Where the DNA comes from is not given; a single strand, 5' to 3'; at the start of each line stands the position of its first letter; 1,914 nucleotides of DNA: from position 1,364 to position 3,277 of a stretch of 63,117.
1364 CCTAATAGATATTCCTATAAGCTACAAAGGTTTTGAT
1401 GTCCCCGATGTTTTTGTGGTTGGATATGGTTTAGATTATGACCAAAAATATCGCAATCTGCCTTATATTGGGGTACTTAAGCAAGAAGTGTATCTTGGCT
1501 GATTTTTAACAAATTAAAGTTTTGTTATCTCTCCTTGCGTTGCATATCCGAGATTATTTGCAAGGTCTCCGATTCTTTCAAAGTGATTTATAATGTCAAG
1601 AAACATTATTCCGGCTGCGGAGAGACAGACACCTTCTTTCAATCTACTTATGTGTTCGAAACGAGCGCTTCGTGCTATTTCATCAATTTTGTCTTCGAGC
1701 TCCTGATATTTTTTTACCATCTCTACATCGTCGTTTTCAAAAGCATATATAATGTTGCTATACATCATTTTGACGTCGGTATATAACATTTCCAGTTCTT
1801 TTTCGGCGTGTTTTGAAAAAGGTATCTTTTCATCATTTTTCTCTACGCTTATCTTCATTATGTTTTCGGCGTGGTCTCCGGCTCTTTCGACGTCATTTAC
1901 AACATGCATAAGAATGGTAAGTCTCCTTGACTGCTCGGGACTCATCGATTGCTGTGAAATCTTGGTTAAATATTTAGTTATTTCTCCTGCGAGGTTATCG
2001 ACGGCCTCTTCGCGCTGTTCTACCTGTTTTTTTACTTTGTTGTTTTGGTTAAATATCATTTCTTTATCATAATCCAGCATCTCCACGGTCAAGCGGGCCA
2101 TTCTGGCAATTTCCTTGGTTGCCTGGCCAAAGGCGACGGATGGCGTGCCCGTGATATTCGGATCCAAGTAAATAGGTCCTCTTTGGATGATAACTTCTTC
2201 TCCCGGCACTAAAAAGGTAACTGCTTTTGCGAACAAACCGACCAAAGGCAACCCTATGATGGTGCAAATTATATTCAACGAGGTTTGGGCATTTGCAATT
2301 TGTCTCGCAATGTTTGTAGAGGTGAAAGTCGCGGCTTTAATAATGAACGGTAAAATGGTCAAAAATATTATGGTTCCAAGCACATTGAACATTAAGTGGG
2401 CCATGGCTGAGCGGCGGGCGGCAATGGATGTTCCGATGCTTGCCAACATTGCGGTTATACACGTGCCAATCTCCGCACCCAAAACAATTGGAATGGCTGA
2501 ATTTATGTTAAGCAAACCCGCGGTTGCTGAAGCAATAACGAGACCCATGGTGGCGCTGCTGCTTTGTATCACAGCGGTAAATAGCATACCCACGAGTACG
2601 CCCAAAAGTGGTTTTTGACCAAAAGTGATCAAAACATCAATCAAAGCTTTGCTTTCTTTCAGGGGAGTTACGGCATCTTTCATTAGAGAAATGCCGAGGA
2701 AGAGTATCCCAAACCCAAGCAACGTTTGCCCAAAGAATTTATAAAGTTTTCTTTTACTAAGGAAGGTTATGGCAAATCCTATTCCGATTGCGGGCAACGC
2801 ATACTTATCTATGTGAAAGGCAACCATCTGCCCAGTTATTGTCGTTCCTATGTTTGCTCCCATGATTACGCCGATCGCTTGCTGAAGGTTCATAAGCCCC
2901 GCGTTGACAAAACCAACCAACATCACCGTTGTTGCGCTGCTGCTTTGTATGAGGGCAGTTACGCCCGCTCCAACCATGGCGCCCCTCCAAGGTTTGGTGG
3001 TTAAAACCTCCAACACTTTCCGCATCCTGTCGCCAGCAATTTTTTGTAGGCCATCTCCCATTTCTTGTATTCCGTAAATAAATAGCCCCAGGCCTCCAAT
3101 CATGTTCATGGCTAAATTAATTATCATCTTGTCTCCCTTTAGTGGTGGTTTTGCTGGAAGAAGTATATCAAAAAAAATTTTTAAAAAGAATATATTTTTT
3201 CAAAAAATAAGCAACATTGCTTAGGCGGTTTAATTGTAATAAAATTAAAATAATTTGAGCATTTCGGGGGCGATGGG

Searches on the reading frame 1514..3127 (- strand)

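Call 35: search_protein_families(library=pfam, proteins=[window:1514-3127:-], max_evalue=1e-10)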
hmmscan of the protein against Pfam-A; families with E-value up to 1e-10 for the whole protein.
window:1514-3127:- (537 aa): 2 families
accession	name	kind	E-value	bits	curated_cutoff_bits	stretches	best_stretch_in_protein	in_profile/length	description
PF02690.20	Na_Pi_cotrans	-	1.4e-68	229.6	29.1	2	15-150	1-136/137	Na+/Pi-cotransporter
PF01895.24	PhoU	-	3.8e-28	98.1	23.5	2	340-425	1-87/89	PhoU domain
